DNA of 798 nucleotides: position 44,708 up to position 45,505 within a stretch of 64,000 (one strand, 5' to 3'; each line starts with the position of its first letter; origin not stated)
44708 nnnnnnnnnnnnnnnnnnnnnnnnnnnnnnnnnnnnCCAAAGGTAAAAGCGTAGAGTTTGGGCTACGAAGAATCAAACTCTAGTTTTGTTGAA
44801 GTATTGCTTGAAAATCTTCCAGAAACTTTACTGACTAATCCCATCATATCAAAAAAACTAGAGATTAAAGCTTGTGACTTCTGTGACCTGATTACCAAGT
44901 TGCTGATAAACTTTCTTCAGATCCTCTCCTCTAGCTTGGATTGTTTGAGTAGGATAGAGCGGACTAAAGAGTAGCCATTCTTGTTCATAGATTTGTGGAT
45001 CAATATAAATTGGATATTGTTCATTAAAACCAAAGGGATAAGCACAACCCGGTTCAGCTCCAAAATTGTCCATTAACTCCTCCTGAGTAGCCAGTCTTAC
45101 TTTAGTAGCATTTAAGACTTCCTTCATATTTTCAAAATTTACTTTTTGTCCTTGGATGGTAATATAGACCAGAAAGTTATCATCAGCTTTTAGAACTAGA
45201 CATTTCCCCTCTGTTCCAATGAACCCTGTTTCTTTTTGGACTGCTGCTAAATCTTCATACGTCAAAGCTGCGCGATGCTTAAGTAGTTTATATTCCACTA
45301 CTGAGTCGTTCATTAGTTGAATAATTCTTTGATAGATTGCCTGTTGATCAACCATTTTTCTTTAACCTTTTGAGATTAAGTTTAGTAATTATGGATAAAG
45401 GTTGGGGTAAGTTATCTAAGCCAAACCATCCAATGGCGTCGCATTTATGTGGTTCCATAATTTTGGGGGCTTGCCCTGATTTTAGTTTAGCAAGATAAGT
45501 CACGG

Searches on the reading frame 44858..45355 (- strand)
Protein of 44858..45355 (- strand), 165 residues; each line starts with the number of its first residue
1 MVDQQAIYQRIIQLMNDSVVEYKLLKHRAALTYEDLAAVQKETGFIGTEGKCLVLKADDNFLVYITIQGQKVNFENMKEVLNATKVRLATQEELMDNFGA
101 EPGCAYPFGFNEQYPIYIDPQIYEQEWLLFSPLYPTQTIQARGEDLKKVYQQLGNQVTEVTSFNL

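Call 13: search_protein_families(library=pfam, proteins=[window:44858-45355:-], max_evalue=5)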
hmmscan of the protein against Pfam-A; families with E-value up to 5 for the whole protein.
window:44858-45355:- (165 aa): 4 families
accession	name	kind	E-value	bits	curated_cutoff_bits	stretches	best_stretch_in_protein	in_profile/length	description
PF04073.20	tRNA_edit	-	2.3e-17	63.7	25.5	1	28-148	2-122/123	Aminoacyl-tRNA editing domain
PF02282.21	Herpes_UL42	-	0.02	15.2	27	1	28-79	2-54/154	DNA polymerase processivity factor (UL42)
PF23962.1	DUF7290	-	0.023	15.5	27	1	52-88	10-46/82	Domain of unknown function (DUF7290)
PF24344.1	PH_23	-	0.19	11.7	27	0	124-146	75-96/143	PH domain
